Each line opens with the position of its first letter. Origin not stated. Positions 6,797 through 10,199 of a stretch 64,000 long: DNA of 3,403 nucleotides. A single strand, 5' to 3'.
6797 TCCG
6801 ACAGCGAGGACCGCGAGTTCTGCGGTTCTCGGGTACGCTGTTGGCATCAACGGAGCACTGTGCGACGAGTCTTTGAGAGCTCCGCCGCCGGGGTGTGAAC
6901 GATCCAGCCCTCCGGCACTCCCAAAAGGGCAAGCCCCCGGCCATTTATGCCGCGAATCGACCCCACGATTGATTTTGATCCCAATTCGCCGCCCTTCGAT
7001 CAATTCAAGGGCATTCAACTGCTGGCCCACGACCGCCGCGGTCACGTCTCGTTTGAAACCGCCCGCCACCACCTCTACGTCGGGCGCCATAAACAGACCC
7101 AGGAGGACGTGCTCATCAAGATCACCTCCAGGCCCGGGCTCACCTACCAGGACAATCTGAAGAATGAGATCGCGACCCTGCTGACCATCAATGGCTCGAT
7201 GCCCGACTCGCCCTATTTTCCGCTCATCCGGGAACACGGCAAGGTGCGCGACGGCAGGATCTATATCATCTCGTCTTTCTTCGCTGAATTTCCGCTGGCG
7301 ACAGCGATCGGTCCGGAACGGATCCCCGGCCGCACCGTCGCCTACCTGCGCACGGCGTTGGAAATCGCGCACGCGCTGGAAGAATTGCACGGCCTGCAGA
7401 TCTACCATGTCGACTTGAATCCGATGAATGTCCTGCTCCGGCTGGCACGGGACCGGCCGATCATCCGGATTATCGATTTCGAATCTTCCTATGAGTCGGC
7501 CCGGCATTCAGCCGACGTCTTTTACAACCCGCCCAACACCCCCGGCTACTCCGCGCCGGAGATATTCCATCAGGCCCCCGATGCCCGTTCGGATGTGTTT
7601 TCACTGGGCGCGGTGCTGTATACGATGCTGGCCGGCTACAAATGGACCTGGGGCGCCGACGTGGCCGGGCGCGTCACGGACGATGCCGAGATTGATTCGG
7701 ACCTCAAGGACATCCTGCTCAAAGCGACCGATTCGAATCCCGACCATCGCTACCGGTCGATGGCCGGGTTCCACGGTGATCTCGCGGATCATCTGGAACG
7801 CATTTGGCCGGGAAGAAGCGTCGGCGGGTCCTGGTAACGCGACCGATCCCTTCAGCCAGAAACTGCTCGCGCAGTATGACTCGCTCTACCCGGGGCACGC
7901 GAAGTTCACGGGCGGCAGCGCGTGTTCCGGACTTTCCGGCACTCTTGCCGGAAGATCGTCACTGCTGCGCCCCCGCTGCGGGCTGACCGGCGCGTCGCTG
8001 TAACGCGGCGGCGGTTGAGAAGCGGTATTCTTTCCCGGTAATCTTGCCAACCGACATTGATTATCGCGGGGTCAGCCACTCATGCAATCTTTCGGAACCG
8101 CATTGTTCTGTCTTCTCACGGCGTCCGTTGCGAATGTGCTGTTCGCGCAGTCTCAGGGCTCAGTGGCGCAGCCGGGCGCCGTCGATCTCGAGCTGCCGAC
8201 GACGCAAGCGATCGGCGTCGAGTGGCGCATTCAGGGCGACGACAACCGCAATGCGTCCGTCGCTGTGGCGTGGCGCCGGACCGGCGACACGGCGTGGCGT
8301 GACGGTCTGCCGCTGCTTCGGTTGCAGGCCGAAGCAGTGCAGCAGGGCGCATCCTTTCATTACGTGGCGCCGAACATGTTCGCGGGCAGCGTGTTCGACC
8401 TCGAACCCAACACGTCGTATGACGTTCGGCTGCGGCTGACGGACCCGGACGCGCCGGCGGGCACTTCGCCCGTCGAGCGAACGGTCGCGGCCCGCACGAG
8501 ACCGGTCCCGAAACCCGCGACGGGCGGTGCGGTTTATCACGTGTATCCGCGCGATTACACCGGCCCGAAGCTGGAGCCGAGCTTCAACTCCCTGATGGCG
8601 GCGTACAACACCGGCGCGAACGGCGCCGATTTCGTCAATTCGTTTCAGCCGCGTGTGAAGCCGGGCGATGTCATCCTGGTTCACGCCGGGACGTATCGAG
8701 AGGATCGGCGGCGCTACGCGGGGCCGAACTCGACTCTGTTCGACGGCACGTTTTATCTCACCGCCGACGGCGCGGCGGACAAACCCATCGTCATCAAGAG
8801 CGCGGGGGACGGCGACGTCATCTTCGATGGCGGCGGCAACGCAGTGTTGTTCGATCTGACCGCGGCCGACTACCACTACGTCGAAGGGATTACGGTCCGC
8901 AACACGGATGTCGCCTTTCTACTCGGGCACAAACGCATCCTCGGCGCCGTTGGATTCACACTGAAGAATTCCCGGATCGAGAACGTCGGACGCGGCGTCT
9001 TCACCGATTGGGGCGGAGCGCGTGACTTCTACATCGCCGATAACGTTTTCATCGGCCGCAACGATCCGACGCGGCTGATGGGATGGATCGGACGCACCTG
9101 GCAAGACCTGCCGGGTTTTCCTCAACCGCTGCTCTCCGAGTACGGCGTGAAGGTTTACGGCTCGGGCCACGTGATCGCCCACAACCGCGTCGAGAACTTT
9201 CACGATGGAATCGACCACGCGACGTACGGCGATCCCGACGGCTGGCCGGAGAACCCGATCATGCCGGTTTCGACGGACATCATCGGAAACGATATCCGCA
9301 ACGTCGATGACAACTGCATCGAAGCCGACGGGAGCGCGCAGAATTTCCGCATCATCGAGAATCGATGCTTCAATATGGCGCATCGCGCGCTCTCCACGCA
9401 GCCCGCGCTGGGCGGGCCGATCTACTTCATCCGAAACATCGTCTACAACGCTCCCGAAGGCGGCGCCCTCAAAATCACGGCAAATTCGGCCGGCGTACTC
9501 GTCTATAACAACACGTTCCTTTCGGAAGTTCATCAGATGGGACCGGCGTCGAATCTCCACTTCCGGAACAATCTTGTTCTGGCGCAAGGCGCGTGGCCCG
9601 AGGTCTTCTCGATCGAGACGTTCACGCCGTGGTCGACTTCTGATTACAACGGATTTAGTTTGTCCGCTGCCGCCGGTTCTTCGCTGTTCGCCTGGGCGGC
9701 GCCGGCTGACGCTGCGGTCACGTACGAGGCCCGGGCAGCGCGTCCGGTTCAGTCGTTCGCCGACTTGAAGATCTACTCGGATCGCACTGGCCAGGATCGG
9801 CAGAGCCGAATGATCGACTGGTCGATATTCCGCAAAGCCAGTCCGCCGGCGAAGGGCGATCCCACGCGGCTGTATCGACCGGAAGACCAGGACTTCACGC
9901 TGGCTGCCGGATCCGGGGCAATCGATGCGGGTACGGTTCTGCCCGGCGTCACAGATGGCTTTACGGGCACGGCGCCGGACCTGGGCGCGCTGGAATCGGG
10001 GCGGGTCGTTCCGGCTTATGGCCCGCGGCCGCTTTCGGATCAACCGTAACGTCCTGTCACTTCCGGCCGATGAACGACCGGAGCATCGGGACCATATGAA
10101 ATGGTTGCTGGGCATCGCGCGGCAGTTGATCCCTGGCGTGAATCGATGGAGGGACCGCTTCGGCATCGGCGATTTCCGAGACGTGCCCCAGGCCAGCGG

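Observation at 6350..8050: Low-GC island carrying a divergent stand-alone protein-kinase-like gene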

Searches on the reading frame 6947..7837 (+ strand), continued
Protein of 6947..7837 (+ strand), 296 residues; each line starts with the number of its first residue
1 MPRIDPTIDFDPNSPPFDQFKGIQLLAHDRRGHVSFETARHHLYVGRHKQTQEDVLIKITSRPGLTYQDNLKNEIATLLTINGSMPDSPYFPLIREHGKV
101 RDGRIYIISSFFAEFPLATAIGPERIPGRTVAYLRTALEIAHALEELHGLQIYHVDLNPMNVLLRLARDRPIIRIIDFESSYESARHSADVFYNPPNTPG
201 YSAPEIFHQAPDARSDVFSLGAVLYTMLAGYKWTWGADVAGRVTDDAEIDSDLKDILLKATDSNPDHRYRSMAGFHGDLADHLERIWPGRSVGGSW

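Call 52: find_encoding_contigs(protein=P0063, flank=10000, max_places=2)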
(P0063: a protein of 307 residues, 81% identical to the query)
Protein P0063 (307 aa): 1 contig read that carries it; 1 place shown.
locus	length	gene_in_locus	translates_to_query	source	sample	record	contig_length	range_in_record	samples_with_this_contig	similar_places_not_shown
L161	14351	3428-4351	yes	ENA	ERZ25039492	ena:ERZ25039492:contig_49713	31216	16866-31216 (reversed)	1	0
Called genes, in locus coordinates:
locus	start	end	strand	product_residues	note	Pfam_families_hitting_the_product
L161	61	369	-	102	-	PF01011:PQQ, PF13360:PQQ_2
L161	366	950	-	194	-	-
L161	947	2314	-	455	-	-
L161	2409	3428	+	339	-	PF00067:p450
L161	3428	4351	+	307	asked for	PF07714:PK_Tyr_Ser-Thr, PF00069:Pkinase, PF06293:Kdo (weak)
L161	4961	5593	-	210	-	PF00174:Oxidored_molyb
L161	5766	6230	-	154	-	PF00174:Oxidored_molyb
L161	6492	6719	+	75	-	-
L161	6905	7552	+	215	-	-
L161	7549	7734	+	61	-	PF00498:FHA (weak)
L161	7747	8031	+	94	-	PF00069:Pkinase, PF07714:PK_Tyr_Ser-Thr (weak)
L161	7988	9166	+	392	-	PF00069:Pkinase, PF07714:PK_Tyr_Ser-Thr, PF07676:PD40 (weak)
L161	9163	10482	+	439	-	PF07676:PD40 (faint), PF26549:Tricorn_N (faint), PF26550:Tricorn_2nd (faint)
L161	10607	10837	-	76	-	-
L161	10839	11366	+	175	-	-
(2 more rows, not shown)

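Call 53: find_encoding_contigs(protein=P0070, flank=10000, max_places=2)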
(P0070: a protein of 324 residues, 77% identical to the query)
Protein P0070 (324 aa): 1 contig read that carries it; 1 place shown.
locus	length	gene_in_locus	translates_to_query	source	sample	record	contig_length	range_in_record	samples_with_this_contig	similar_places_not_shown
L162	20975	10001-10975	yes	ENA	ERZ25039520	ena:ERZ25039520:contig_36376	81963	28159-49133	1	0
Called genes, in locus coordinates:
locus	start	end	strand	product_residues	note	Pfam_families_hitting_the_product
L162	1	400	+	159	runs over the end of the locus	-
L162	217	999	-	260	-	PF00873:ACR_tran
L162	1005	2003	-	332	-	PF00873:ACR_tran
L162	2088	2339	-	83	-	PF25967:RND-MFP_C (weak), PF25975:CzcB_C, PF25989:YknX_C (weak)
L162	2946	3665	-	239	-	-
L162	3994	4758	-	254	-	-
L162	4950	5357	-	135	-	-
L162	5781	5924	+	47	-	-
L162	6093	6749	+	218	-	PF01011:PQQ (faint), PF13360:PQQ_2, PF13570:Beta-prop_ACSF4 (faint)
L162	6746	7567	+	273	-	PF01011:PQQ (faint), PF13570:Beta-prop_ACSF4 (faint), PF13360:PQQ_2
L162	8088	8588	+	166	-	-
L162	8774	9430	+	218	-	-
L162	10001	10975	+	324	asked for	PF07714:PK_Tyr_Ser-Thr, PF00069:Pkinase, PF06293:Kdo (weak)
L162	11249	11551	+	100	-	-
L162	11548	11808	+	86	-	-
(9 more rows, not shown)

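Call 54: search_protein_representatives(alignment_id=A1)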
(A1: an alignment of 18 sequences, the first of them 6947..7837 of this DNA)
Query: 18 sequences, 294 profile positions. Proteins with E-value up to 0.001 (for the whole library): 407734; up to 1e-10: 26972; up to 1e-30: 55. The best 150 are listed.
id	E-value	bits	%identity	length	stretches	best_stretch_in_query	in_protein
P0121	2.0e-145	499.9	-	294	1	1-290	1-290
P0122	3.3e-96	338.4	-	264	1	58-262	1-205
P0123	1.5e-87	310.0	-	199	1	93-290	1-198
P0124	8.7e-87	307.5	-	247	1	45-290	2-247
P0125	2.6e-81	289.5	-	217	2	1-123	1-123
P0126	1.0e-72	261.3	-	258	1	45-242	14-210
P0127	2.9e-71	256.5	-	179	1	137-275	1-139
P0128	9.5e-70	251.5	-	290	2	1-148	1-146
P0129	2.3e-69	250.3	-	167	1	125-290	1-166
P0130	2.3e-67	243.7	-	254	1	4-170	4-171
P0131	9.3e-67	241.7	-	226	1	11-169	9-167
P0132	1.4e-66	241.2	-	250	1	10-182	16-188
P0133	1.4e-61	224.7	-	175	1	64-198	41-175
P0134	4.3e-61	223.1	-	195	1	140-290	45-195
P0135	6.0e-61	222.6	-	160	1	77-225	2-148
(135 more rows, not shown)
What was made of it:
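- At 50% clustering there is one full-length representative at 500 bits, then a drop to 160 bits or less for unrelated multidomain kinases (call 54).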

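Call 58: find_related_loci(query=A1, collection=viral_contigs, flank=5000)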
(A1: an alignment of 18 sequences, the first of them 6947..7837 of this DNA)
Query A1 (296 aa) in viral_contigs; peptide patterns used: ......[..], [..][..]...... (x = any residue, [..] = any of these).
40 stretches matched a pattern, but none encodes a relative of the query by tblastn (E <= 1e-3).

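Call 59: search_dna_similar(query=window:6947-7837:+, collection=plasmids, mode=protein, max_rows=8)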
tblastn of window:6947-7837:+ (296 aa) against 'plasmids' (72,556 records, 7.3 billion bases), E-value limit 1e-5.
Records with a match: 189; places in all: 213; records where one place covers at least 80% of the query: 11.
Best place of each record, by identity: <60% 189.
By first word of the organism name: Streptomyces 47; Rhizobium 42; Rhodococcus 18; Bacillus 12; Leisingera 11; Paraburkholderia 9; Sinorhizobium 6; Leptolyngbya 4; Nostoc 4; Cupriavidus 2; and 30 more.
By predicted mobility (MOB-suite, as given by PLSDB): non-mobilizable 115; mobilizable 42; conjugative 32.
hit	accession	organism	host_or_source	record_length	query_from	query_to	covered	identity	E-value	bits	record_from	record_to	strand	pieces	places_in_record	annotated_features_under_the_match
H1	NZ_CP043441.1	Cupriavidus campinensis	cell culture,soil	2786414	33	279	83%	27.9%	8e-7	58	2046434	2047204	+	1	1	none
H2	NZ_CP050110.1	Rhizobium leguminosarum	Trifolium repens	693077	33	284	85%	25.6%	3e-7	59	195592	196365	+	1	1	AAA family ATPase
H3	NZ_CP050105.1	Rhizobium leguminosarum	Trifolium repens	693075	33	284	85%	25.6%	3e-7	59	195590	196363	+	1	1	AAA family ATPase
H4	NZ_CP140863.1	Rhizobium leguminosarum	Trifolium pratense,whole organism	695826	33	284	85%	25.6%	3e-7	59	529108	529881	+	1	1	none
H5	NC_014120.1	Paraburkholderia atlantica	-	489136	33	279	83%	26.1%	1e-8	63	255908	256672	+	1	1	AAA family ATPase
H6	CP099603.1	Comamonadaceae bacterium OTU4NAUVB1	Arabidopsis thaliana,pure culture,leaf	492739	12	231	74%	29.3%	3e-7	59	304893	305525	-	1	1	bifunctional serine/threonine-protein phosphatase/kinase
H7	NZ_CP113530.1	Mycobacterium sp. Aquia_216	Channa argus,spleen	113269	43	284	82%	26.0%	9e-7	57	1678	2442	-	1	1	serine/threonine-protein kinase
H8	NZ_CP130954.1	Rhodococcus opacus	cell culture,Sod-podzolic soil ...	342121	5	231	77%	27.7%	7e-6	55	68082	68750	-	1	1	serine/threonine-protein kinase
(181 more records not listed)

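Call 60: search_dna_similar(query=window:6947-7837:+, collection=phages, mode=protein, max_rows=8)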
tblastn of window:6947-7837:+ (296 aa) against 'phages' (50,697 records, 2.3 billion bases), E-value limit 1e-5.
Records with a match: 7; places in all: 7; records where one place covers at least 80% of the query: 0.
Best place of each record, by identity: <60% 7.
By first word of the organism name: Bacteriophage 5; Listeria 2.
By host as written in the record: - 5; Listeria monocytogenes 2.
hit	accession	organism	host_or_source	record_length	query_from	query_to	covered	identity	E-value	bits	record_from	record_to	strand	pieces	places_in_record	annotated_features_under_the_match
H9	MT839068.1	Bacteriophage sp.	human fecal samples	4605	42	273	78%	25.8%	1e-7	59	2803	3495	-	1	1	record has no annotation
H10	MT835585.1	Bacteriophage sp.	human fecal samples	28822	43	230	64%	29.8%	4e-8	60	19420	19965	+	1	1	record has no annotation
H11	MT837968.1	Bacteriophage sp.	human fecal samples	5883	137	286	51%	30.7%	1e-6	56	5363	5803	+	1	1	record has no annotation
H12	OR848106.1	Listeria phage LM 4-14-1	Listeria monocytogenes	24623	127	275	50%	29.6%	3e-9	64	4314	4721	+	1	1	record has no annotation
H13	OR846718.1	Listeria phage LM 4-11-1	Listeria monocytogenes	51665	127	275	50%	29.6%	3e-9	64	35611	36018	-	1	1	record has no annotation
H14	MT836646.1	Bacteriophage sp.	human fecal samples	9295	134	283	51%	27.7%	2e-7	58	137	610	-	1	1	record has no annotation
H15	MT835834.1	Bacteriophage sp.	human fecal samples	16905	137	283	50%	27.9%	7e-7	56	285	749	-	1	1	record has no annotation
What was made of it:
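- On Horizontally acquired genomic island: No family member was found in the viral, phage or plasmid collections (calls 58-60).
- Closest known: PD-T4-6 / Stk2 / MkoA-type defence kinases. Different: There is no defence-island context and no presence on mobile elements (calls 58-60).
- No family members in viral contigs, phages or plasmids (calls 58-60). No family member on viral contigs, phages or plasmids (calls 58-60).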

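Call 62: find_encoding_contigs(protein=P0003, flank=5000, max_places=2)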
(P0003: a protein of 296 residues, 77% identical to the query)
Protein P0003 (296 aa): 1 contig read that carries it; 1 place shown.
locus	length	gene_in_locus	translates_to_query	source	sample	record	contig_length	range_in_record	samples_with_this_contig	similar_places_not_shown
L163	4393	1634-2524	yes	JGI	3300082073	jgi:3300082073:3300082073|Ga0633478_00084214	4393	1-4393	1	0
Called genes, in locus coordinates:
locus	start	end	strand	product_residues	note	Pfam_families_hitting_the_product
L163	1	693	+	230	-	?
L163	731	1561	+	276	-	PF01557:FAA_hydrolase (weak)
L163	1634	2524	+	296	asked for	PF07714:PK_Tyr_Ser-Thr, PF00069:Pkinase, PF06293:Kdo (weak)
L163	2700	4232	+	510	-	PF06762:LMF1, PF25179:LMF1_C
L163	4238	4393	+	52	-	?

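Call 63: find_encoding_contigs(protein=P0005, flank=5000, max_places=2)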
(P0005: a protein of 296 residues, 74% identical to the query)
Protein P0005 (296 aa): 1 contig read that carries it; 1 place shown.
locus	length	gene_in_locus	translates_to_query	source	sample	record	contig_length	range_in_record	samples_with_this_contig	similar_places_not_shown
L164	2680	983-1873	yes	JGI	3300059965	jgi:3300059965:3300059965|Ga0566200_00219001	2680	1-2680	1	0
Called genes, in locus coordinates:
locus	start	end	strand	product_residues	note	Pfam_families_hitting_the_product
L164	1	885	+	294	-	?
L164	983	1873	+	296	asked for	PF07714:PK_Tyr_Ser-Thr, PF00069:Pkinase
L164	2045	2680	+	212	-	?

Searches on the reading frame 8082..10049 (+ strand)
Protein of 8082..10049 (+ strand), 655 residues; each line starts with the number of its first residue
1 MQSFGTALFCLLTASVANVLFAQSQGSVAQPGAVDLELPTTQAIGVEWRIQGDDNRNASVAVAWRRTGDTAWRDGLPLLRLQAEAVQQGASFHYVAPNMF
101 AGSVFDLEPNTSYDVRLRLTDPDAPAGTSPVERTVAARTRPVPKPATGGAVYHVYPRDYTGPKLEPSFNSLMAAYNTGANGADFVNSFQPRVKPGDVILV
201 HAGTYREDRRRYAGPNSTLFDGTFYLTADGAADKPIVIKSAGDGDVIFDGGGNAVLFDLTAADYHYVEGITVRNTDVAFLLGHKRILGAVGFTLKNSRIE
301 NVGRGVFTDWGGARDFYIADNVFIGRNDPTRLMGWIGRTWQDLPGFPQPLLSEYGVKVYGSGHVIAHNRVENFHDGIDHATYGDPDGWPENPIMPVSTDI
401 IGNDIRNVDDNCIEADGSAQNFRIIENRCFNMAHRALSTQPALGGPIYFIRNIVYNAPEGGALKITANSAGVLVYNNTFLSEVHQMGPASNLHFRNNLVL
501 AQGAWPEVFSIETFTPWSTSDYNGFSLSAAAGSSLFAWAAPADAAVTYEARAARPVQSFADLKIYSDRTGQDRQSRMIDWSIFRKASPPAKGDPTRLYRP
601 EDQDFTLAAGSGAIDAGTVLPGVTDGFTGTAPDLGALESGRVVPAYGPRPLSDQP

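Call 10: search_protein_families(library=padloc, proteins=[window:8082-10049:+], max_evalue=0.01)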
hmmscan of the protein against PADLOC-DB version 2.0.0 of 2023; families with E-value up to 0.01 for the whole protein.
window:8082-10049:+ (655 aa): 0 families

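Call 11: search_protein_families(library=ncbifam, proteins=[window:8082-10049:+], max_evalue=0.01)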
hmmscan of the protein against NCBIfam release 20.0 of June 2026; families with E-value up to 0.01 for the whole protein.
window:8082-10049:+ (655 aa): 0 families

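Call 28: search_protein_families(library=pfam, proteins=[window:8082-10049:+], max_evalue=0.01)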
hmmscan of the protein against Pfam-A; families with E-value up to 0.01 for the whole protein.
window:8082-10049:+ (655 aa): 2 families
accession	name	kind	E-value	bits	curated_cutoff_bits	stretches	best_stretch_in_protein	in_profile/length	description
PF13229.12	Beta_helix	-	8.3e-06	26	25.9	1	399-482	12-90/158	Right handed beta helix region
PF05048.19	NosD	-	0.0069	16.3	23.6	0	401-488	96-178/212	Periplasmic copper-binding protein (NosD)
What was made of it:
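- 7989..10053 (+): Context: single-gene module (secreted right-handed beta-helix protein) with relatives at 84-93% nt over the whole gene that never have the kinase upstream. Pfam Beta_helix (call 28).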

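Call 48: find_related_loci(query=window:8082-10049:+, collection=metagenome_contigs, flank=8000)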
Query window:8082-10049:+ (655 aa) in metagenome_contigs; peptide patterns used: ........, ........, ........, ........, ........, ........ (x = any residue, [..] = any of these).
133 stretches matched a pattern; 79 encode a relative of the query (tblastn E <= 1e-3); 78 distinct loci.
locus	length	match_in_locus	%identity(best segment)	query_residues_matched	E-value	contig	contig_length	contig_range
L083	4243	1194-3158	93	1-655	0e+0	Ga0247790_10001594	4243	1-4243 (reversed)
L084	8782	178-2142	91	1-655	0e+0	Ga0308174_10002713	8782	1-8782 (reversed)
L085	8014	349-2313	91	1-655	0e+0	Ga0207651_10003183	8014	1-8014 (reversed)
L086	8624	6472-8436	87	1-655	0e+0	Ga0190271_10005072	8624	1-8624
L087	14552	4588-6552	90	1-655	0e+0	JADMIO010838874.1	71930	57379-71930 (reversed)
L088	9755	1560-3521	88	1-655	0e+0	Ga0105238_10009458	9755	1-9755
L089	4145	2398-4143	92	9-590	0e+0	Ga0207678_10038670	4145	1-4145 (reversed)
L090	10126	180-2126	81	3-655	0e+0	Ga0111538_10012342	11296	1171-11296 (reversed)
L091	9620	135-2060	84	9-655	0e+0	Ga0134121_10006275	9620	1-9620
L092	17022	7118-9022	82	19-655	0e+0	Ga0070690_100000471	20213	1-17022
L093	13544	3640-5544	82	19-655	0e+0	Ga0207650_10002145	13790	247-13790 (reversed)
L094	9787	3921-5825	82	19-655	0e+0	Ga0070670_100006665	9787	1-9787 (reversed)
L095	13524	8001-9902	82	20-655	0e+0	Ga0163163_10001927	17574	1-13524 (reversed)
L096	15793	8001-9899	81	21-655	0e+0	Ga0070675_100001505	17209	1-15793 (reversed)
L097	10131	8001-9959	78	1-655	0e+0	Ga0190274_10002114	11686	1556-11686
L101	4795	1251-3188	79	4-655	0e+0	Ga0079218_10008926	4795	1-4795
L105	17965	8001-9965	93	1-655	0e+0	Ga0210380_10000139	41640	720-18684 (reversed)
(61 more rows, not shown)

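Call 80: search_protein_families(library=pfam, proteins=[L105:4324-7002:+, L105:7129-7860:-, L105:7105-7764:+, L105:10112-10795:-, L105:10937-12415:-, L101:3263-4039:-, L101:234-671:-], max_evalue=0.001)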
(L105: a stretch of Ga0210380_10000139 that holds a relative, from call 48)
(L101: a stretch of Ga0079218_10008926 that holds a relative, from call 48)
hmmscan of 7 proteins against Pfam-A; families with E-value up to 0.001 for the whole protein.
L105:4324-7002:+ (892 aa): 2 families
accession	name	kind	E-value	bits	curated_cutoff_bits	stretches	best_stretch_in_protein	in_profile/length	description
PF24606.1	CEMIP_beta-hel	-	1.8e-80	270.1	27.3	1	277-484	2-210/212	CEMIP beta-helix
PF10162.14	G8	-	5.1e-27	94.7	22.9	1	63-184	1-124/124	G8 domain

L105:7129-7860:- (243 aa): 2 families
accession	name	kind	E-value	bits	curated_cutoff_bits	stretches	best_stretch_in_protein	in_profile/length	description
PF13577.12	SnoaL_4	-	0.00017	22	24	1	84-230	2-125/126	SnoaL-like domain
PF14534.12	DUF4440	-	0.0003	21.6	25.2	0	173-226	56-106/107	Domain of unknown function (DUF4440)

L105:7105-7764:+ (219 aa): 0 families

L105:10112-10795:- (227 aa): 7 families
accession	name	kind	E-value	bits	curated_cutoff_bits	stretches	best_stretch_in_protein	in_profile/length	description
PF00756.26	Esterase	-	3.2e-12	47.2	22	1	83-223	16-153/251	Putative esterase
PF12146.15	Hydrolase_4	-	7.7e-09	35.6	27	1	167-218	60-109/239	Serine aminopeptidase, S33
PF00561.26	Abhydrolase_1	-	4.7e-08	33.4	25.8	1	92-220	1-106/245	alpha/beta hydrolase fold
PF02230.22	Abhydrolase_2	-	6.2e-06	26.6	23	0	170-216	88-136/217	Phospholipase/Carboxylesterase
PF00326.27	Peptidase_S9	-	1.1e-05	25.4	22.6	1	167-218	46-97/213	Prolyl oligopeptidase family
PF12740.14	PETase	-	0.00021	21.2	28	1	180-218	120-157/263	PET hydrolase-like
PF12697.13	Abhydrolase_6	-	0.00029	22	26.3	1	94-215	1-93/217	Alpha/beta hydrolase family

L105:10937-12415:- (492 aa): 0 families

L101:3263-4039:- (258 aa): 0 families

L101:234-671:- (145 aa): 0 families
